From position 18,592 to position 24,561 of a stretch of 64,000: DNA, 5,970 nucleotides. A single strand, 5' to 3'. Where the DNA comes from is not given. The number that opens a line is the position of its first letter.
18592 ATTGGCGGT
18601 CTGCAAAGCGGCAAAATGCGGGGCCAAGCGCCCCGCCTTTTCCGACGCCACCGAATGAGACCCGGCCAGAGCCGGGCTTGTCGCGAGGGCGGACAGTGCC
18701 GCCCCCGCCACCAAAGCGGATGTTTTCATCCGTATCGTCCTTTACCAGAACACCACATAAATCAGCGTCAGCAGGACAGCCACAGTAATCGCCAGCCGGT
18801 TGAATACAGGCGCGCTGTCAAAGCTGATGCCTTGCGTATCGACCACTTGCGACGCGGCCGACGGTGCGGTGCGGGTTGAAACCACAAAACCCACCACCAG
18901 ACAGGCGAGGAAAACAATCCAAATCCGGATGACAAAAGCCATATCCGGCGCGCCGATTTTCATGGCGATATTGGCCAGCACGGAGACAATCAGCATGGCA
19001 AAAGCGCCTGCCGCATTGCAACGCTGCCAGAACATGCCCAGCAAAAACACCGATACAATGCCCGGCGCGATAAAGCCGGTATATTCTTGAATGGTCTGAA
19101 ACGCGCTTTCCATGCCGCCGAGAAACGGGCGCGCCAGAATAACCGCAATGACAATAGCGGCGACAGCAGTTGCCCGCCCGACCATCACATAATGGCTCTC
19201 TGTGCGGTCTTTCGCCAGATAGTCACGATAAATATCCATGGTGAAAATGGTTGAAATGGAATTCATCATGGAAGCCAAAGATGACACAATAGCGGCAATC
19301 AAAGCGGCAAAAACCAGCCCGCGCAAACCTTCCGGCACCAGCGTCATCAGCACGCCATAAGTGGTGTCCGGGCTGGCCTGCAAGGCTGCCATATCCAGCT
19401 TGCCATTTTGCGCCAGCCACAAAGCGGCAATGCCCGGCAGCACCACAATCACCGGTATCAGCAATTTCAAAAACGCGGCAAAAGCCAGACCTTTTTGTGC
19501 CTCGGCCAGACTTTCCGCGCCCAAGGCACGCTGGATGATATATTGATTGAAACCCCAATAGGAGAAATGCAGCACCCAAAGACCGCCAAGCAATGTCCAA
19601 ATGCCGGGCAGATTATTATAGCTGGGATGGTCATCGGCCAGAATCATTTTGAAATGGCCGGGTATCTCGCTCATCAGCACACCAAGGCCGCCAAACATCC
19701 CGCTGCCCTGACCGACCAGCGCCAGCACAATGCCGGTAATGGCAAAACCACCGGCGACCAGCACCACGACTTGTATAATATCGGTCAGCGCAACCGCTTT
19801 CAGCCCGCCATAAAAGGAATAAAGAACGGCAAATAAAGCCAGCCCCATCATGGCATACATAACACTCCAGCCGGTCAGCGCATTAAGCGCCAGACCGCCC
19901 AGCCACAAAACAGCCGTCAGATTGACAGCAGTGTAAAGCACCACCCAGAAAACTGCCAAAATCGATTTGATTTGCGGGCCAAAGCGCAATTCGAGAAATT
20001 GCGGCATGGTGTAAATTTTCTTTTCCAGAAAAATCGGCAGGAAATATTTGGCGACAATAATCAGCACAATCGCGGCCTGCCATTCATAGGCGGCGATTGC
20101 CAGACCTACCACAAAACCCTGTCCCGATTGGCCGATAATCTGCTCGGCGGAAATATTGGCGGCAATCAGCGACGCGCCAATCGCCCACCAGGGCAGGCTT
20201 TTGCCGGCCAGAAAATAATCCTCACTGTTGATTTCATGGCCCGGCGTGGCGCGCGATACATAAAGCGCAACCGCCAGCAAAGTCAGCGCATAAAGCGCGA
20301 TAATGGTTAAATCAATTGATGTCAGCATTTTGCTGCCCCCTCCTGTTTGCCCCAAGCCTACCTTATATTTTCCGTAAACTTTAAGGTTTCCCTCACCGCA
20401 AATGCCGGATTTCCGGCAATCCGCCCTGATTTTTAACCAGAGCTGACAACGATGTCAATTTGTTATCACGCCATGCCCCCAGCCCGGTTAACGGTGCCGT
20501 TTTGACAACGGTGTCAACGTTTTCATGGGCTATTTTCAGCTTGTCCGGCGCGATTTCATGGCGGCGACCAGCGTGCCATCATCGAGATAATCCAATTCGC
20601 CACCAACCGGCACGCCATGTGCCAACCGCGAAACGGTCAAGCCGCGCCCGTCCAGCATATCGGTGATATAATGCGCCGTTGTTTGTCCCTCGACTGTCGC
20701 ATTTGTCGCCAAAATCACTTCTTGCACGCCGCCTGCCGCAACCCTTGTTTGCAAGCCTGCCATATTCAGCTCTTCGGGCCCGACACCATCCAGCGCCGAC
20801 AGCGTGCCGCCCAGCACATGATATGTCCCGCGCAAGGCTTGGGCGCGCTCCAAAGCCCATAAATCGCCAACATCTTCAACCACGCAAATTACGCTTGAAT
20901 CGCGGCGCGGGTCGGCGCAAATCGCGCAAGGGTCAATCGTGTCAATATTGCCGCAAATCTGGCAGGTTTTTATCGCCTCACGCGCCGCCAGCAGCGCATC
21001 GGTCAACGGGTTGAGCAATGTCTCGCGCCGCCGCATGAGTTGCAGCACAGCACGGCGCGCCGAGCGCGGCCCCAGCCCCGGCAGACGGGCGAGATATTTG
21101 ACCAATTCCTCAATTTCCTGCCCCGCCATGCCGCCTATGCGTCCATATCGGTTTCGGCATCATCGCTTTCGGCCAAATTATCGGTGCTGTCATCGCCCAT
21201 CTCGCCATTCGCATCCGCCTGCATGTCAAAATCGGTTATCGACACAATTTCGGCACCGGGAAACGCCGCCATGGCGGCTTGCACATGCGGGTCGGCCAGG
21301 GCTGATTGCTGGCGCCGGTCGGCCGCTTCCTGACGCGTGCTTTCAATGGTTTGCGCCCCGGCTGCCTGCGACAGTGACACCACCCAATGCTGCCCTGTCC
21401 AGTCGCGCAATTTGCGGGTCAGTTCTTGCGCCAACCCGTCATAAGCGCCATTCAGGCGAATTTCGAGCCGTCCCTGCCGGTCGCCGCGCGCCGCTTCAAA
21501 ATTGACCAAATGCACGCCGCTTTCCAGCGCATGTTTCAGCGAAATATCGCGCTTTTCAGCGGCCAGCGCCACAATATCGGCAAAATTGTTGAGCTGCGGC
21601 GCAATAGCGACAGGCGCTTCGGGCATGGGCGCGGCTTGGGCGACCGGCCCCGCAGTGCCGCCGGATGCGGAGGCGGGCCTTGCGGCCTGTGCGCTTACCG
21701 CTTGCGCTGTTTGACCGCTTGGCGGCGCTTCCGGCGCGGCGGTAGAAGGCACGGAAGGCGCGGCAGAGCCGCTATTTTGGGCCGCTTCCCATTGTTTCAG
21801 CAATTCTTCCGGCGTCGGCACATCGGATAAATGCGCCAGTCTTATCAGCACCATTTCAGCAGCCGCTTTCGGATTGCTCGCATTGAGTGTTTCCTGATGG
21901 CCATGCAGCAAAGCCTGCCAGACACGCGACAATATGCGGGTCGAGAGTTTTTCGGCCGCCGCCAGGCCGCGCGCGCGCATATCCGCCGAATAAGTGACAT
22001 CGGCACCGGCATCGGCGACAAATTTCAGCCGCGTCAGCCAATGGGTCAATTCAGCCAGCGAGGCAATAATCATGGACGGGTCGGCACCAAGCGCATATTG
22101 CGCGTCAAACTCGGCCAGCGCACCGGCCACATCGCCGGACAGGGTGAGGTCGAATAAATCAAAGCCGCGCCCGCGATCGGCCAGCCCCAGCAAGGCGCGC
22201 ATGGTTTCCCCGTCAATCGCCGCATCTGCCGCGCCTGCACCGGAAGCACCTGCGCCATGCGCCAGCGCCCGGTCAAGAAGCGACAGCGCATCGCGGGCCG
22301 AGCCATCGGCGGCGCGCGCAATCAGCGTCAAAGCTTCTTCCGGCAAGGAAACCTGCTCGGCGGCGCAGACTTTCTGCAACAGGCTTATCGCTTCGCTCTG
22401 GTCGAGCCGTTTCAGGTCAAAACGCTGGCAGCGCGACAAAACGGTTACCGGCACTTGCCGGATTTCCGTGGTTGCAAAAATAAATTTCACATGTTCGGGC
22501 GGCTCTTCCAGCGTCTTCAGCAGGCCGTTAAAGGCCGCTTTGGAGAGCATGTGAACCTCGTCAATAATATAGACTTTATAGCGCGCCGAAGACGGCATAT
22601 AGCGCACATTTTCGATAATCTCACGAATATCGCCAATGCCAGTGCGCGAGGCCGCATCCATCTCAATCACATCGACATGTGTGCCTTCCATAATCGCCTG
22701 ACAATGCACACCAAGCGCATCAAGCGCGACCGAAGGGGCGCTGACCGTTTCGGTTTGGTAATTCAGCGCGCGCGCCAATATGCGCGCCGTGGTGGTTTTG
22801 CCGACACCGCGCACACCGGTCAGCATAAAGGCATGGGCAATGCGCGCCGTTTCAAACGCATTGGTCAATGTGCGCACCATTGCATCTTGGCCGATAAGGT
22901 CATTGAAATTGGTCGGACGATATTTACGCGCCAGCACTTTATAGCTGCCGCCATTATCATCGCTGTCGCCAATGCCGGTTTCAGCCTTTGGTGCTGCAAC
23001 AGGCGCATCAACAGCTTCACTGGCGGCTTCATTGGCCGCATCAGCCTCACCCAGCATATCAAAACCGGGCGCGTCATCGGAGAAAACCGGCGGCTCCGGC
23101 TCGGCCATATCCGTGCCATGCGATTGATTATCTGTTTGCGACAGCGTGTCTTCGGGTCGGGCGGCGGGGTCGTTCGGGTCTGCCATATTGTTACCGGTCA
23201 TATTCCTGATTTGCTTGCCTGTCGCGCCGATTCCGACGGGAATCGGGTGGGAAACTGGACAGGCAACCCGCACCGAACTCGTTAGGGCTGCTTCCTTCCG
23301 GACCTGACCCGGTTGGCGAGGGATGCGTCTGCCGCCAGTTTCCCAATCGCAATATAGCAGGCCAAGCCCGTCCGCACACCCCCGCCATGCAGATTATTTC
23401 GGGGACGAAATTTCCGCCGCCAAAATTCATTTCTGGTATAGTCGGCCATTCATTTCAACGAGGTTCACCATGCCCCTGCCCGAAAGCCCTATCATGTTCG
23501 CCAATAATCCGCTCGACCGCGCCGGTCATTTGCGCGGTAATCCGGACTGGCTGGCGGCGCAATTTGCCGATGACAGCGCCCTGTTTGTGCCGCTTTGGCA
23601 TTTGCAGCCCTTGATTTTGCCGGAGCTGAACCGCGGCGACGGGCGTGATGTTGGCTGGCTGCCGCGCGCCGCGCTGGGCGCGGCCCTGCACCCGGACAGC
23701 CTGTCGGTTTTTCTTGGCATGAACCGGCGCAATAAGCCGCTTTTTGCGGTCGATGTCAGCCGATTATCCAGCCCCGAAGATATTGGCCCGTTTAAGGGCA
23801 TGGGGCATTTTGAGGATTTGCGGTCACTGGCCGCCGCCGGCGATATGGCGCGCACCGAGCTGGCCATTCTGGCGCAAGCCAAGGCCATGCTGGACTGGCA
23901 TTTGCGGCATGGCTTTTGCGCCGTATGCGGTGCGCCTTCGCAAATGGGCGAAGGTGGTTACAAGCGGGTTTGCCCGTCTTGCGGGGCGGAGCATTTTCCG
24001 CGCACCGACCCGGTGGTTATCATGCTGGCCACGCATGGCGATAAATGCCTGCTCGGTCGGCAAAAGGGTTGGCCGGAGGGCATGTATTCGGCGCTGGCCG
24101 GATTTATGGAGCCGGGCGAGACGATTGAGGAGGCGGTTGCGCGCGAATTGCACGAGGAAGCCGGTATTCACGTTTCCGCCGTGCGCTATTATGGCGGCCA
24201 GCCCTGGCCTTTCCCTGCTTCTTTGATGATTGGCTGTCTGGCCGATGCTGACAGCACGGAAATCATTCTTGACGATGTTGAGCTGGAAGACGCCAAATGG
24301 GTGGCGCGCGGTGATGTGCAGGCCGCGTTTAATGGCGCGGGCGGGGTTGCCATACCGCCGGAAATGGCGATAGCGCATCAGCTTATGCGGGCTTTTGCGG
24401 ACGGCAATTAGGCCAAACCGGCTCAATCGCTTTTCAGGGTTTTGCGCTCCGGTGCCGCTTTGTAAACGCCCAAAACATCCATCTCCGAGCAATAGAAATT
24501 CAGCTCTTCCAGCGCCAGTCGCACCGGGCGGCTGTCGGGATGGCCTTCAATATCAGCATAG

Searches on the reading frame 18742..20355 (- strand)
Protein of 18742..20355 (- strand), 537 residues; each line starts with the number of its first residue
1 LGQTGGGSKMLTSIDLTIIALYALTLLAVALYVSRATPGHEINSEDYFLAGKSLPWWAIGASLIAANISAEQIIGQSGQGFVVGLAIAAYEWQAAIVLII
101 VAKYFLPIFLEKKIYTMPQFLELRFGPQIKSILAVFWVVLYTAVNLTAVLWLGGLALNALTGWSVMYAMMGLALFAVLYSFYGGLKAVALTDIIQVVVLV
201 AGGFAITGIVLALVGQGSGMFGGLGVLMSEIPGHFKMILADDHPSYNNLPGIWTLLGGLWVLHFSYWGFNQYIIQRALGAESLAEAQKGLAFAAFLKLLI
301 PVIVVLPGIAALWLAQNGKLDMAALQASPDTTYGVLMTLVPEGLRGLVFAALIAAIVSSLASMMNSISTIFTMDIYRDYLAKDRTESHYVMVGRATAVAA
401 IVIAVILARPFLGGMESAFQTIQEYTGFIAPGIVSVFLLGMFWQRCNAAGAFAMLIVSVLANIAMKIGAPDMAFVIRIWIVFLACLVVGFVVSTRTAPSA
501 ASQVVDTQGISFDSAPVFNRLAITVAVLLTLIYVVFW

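Call 51: search_protein_families(library=pfam, proteins=[window:18742-20355:-], max_evalue=0.00001)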
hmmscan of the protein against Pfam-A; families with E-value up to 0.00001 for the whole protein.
window:18742-20355:- (537 aa): 1 family
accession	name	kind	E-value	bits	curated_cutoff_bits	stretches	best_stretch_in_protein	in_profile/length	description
PF00474.23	SSF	-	2.5e-60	204.9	22.8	1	47-457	1-405/406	Sodium:solute symporter family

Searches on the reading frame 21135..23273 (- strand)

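Call 51: search_protein_families(library=pfam, proteins=[window:21135-23273:-], max_evalue=0.00001)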
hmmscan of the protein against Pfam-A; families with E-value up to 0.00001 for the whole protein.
window:21135-23273:- (712 aa): 9 families
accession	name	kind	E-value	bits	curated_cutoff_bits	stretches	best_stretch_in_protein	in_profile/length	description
PF12169.13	DNA_pol3_gamma3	-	9.7e-47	158.8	24.4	1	356-495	4-143/143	DNA polymerase III subunits gamma and tau domain III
PF12362.13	DUF3646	-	3.9e-33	114.6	30.2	1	561-679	1-114/114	DNA polymerase III gamma and tau subunits C terminal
PF13177.12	DNA_pol3_delta2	-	4.8e-33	114.9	27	1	129-290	2-160/161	DNA polymerase III, delta subunit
PF22608.2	DNAX_ATPase_lid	-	2.8e-15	56.3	27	1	299-342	6-49/49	DNA polymerase III clamp loader subunit, ATPase lid domain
PF00004.35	AAA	-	1.2e-12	48.9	21.2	1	150-285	2-126/131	ATPase family associated with various cellular activities (AAA)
PF13401.12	AAA_22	-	1.2e-08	35.8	27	1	149-269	8-123/130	AAA domain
PF05496.18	RuvB_N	-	7e-08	32.8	27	1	119-183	2-70/159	Holliday junction DNA helicase RuvB P-loop domain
PF13191.12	AAA_16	-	1.7e-06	29.1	32.6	1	126-174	2-52/167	AAA ATPase domain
PF07728.20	AAA_5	-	2.3e-06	28.1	22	0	149-259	2-94/139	AAA domain (dynein-related subfamily)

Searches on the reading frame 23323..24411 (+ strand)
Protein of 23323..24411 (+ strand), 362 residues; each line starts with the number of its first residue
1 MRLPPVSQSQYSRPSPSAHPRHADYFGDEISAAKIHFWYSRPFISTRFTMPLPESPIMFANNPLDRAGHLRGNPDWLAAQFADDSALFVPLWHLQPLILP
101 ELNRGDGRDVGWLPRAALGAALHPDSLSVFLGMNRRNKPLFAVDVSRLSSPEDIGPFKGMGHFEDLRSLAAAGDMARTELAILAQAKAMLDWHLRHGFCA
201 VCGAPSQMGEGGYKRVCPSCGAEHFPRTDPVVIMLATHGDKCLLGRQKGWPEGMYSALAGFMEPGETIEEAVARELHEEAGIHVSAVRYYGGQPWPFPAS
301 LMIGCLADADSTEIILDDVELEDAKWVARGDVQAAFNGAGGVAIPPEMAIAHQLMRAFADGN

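Call 51: search_protein_families(library=pfam, proteins=[window:23323-24411:+], max_evalue=0.00001)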
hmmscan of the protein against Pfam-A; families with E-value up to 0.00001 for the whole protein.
window:23323-24411:+ (362 aa): 3 families
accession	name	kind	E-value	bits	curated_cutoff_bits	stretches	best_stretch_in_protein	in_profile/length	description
PF00293.34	NUDIX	-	1.5e-16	61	21.1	1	232-332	8-118/134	NUDIX domain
PF09297.16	Zn_ribbon_NUD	-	5.5e-13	48.8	24.8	1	195-225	2-32/32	NADH pyrophosphatase zinc ribbon domain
PF09296.17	NUDIX-like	-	2.6e-08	35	22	1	86-192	2-96/96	NADH pyrophosphatase-like rudimentary NUDIX domain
